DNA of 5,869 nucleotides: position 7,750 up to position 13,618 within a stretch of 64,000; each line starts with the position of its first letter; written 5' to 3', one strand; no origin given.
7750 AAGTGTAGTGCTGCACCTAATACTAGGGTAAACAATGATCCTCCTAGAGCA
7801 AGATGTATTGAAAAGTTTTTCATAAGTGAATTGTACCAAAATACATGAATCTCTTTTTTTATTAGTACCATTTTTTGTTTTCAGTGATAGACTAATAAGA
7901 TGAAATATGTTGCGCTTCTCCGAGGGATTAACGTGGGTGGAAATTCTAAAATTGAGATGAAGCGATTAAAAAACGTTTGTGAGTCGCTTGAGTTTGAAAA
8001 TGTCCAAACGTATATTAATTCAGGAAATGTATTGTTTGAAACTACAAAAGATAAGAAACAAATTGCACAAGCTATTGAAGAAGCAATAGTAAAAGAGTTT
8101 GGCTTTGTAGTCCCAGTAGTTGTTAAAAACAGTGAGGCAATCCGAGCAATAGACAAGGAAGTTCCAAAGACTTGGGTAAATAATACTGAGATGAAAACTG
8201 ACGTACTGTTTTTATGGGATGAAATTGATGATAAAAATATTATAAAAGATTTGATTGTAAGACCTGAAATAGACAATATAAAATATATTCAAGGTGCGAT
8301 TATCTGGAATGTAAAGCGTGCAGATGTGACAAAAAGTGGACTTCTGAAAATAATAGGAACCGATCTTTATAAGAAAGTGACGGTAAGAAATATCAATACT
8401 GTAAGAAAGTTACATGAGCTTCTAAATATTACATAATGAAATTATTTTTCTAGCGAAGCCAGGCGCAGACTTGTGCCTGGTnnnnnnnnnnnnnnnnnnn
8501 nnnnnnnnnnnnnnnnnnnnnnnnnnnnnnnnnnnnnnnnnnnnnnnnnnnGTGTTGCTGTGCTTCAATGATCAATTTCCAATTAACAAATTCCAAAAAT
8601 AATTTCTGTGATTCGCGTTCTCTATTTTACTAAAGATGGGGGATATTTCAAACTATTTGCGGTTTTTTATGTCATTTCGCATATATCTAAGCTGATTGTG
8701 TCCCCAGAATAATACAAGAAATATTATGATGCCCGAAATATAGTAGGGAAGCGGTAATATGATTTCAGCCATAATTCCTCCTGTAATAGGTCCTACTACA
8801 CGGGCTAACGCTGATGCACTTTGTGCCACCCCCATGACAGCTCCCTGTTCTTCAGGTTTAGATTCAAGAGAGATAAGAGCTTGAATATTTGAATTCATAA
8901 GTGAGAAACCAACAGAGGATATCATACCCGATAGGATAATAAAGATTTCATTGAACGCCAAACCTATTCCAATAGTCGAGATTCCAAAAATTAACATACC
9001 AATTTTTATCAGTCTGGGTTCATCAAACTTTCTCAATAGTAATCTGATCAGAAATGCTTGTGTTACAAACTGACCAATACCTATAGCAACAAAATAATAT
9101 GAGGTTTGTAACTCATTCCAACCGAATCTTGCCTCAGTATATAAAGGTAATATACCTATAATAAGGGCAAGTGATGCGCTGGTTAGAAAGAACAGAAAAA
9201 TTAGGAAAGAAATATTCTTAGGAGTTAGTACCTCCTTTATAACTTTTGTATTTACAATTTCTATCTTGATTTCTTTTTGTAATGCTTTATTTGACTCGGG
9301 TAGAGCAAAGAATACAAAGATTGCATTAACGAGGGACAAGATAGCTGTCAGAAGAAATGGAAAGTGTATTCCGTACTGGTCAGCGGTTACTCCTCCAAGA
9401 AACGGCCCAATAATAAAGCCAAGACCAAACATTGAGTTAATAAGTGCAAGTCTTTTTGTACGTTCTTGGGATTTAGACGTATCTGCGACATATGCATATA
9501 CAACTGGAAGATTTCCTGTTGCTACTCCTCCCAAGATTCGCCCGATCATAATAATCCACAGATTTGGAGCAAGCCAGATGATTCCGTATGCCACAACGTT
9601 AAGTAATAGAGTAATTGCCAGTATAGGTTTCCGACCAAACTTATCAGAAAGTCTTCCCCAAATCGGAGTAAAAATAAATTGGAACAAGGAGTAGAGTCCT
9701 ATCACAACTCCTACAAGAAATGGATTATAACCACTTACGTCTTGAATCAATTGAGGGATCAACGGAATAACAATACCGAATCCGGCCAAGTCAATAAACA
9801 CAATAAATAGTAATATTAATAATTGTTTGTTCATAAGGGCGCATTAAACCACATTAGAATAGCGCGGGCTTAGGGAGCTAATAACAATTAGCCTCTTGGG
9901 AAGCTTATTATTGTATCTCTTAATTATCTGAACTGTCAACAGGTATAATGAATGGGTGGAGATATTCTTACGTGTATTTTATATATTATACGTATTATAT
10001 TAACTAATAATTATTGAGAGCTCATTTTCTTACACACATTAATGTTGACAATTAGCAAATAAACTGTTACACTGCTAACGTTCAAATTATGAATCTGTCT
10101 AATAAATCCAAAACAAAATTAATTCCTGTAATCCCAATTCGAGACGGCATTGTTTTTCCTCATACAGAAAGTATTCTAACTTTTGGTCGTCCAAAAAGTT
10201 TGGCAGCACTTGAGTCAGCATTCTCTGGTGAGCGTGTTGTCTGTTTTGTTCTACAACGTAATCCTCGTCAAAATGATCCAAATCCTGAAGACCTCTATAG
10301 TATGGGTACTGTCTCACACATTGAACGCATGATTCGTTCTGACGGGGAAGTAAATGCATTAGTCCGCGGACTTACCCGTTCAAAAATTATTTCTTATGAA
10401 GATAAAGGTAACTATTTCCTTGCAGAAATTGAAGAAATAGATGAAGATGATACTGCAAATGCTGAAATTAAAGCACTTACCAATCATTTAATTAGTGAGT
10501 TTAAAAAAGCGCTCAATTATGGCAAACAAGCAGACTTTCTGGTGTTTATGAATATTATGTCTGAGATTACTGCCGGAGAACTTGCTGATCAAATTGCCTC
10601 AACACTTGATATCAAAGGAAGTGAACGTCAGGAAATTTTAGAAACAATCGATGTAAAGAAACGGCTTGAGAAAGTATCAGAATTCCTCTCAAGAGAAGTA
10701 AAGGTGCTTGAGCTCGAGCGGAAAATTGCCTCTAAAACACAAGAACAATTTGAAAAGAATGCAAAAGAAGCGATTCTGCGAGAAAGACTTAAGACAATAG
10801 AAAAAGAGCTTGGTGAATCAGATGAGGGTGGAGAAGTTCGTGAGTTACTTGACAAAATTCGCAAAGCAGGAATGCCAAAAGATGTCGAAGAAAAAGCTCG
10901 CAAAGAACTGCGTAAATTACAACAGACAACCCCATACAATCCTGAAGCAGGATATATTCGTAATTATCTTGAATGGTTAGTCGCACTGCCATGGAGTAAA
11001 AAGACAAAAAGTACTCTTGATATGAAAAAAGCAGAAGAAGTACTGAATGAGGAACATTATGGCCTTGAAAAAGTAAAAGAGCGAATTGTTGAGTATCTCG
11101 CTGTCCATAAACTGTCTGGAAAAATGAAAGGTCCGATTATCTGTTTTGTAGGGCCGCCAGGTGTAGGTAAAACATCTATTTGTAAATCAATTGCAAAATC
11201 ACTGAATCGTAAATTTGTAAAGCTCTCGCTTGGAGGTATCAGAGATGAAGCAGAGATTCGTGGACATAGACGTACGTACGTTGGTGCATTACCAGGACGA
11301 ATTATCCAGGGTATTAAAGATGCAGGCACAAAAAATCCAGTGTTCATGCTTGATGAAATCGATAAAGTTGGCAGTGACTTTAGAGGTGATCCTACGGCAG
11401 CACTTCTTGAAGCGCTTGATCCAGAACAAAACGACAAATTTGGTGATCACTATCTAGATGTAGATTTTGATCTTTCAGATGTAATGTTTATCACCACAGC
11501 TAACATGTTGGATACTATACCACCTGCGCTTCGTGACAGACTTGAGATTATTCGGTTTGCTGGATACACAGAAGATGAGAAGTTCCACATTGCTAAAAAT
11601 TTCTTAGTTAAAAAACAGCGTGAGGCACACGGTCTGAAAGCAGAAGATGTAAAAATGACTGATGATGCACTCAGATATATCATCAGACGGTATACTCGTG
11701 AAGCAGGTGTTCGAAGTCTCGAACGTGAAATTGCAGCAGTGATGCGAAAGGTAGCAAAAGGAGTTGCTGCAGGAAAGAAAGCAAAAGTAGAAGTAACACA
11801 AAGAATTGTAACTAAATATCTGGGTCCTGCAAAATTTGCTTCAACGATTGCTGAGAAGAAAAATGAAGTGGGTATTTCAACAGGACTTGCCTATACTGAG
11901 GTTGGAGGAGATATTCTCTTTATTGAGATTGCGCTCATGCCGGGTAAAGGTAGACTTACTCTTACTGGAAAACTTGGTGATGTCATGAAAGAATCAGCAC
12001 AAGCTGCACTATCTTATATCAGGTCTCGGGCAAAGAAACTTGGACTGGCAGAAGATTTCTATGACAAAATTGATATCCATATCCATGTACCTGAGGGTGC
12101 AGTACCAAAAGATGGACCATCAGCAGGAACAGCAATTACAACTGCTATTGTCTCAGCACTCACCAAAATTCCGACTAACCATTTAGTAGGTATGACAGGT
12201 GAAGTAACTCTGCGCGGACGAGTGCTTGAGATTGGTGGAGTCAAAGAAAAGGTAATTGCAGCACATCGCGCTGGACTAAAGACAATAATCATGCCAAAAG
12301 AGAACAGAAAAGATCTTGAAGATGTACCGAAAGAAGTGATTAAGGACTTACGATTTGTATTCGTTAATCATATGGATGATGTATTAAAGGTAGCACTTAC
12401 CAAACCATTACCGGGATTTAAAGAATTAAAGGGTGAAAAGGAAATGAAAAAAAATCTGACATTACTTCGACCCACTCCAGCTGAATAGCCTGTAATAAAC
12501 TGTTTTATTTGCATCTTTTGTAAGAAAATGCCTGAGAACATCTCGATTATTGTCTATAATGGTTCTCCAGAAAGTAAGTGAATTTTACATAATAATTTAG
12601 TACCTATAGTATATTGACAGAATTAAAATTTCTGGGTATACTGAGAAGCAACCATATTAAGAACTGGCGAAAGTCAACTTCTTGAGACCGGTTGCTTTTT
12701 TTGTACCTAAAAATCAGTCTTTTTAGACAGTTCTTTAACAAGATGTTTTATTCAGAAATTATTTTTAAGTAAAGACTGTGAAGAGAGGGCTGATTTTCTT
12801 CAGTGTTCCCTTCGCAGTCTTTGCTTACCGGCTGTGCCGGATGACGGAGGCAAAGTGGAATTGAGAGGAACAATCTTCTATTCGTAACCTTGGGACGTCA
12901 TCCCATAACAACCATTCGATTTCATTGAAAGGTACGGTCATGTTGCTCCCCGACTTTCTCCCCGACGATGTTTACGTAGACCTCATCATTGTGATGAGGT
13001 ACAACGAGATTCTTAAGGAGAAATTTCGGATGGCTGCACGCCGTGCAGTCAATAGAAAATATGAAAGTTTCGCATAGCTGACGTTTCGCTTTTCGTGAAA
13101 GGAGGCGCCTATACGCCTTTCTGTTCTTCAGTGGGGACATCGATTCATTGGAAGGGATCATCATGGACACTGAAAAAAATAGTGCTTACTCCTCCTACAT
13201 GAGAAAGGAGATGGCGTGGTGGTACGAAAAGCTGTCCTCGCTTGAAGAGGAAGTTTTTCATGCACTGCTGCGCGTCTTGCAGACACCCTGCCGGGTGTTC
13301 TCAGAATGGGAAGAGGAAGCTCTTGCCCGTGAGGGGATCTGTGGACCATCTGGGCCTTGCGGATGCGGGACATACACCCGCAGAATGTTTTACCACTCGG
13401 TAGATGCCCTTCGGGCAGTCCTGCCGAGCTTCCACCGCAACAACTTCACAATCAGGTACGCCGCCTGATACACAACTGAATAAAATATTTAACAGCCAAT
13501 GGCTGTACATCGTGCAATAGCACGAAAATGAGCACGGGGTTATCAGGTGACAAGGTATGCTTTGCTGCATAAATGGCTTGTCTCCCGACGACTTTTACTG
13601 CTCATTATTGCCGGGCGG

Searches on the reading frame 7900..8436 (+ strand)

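Call 41: search_protein_families(library=pfam, proteins=[window:7900-8436:+], max_evalue=0.001)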
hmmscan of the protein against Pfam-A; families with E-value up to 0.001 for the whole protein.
window:7900-8436:+ (178 aa): 1 family
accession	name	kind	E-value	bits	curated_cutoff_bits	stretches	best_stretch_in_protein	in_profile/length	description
PF08002.16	DUF1697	-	4.6e-39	134.4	24.4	1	1-127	1-128/137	Protein of unknown function (DUF1697)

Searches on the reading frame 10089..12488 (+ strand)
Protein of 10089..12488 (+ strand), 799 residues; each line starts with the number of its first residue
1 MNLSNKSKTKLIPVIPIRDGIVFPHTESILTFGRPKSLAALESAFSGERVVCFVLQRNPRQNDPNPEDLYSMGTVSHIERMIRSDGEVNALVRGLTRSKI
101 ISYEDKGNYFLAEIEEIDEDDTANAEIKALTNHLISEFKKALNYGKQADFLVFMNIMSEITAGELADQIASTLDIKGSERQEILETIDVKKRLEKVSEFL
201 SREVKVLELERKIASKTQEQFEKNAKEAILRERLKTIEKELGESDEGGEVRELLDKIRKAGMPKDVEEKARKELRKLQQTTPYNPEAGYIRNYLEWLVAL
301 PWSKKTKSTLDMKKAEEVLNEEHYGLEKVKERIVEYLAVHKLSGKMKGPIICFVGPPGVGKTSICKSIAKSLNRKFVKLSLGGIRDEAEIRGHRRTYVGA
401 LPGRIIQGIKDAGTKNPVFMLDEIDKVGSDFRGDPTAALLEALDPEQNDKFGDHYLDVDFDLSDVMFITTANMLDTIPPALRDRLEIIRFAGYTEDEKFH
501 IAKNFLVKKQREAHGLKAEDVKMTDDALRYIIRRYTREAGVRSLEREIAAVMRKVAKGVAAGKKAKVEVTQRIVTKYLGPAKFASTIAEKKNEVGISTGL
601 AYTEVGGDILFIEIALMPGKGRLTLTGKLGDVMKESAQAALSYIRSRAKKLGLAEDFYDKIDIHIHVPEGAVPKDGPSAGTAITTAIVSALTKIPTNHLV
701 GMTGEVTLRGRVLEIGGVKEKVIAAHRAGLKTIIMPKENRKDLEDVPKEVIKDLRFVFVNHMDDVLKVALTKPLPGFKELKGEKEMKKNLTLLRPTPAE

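Call 36: find_encoding_contigs(protein=window:10089-12488:+, flank=6000, max_places=10)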
Protein window:10089-12488:+ (799 aa): no gene with exactly this product is on record in the collection.

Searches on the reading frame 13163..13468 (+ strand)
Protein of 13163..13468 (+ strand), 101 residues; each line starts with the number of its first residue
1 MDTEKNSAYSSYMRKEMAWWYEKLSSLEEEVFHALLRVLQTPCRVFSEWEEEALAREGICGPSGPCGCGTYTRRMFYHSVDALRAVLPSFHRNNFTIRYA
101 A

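Call 19: search_protein_families(library=pfam, proteins=[window:13163-13468:+], max_evalue=0.1)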
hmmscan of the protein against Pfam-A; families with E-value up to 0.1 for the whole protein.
window:13163-13468:+ (101 aa): 0 families

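Call 20: search_protein_families(library=phrogs, proteins=[window:13163-13468:+], max_evalue=0.1)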
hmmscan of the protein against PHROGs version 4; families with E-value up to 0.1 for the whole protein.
window:13163-13468:+ (101 aa): 0 families

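Call 54: search_protein_representatives(protein=window:13163-13468:+)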
Query: 101 residues. Proteins with E-value up to 0.001 (for the whole library): 5; up to 1e-10: 1; up to 1e-30: 1. The best 5 are listed.
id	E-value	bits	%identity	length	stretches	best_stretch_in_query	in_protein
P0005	5.9e-54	196.4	100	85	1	17-101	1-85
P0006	3.1e-08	49.6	34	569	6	43-82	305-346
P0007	1.0e-04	38.3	36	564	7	30-75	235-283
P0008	2.3e-04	37.1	29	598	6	57-99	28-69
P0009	6.7e-04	35.7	41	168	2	16-48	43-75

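Call 55: search_protein_families(library=pfam, proteins=[P0006, P0007, P0008, P0009], max_evalue=0.001)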
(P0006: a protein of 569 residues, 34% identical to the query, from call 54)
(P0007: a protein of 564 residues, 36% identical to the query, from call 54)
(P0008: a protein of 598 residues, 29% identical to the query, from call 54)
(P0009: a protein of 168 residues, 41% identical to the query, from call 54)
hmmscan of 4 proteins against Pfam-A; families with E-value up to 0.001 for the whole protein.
P0006 (569 aa): 3 families
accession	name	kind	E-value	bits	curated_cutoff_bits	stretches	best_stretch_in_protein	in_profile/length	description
PF00084.26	Sushi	-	3.4e-84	277.6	20.7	8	264-318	1-56/56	Sushi repeat (SCR repeat)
PF12662.13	cEGF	-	1.3e-12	47.8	26.6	0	408-425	5-21/24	Complement Clr-like EGF-like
PF10626.15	TraO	-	2.9e-05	24.4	25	0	156-172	112-128/168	Conjugative transposon protein TraO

P0007 (564 aa): 3 families
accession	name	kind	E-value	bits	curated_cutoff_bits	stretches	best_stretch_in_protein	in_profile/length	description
PF18486.7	PUB_1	-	1e-06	29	31.2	0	65-86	24-45/64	PNGase/UBA- or UBX-containing domain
PF00477.22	LEA_5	-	2.6e-06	28.2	40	0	274-305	22-53/109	Small hydrophilic plant seed protein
PF25657.1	Rota_VP6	-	0.00055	19.4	27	0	17-36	220-239/390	Rotavirus intermediate capsid protein VP6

P0008 (598 aa): 5 families
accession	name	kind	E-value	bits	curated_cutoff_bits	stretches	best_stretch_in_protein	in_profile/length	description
PF21062.2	Reovirus_L2_4th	-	1.7e-15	57.3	27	0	104-192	16-106/110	Reovirus core-spike protein lambda-2 (L2), ferredoxin-like domain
PF19522.4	DUF6052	-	5.6e-09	36.6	25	0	363-386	5-28/61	Family of unknown function (DUF6052)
PF15123.11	DUF4562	-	8.5e-08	32.7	27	0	367-410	68-111/115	Domain of unknown function (DUF4562)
PF20820.2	Fib-H_N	-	2.6e-05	24.8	27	0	367-392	20-45/73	Fibroin heavy chain, N-terminal domain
PF04209.19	HgmA_C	-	3.2e-05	24.2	21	0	142-162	84-104/153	Homogentisate 1,2-dioxygenase C-terminal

P0009 (168 aa): 0 families
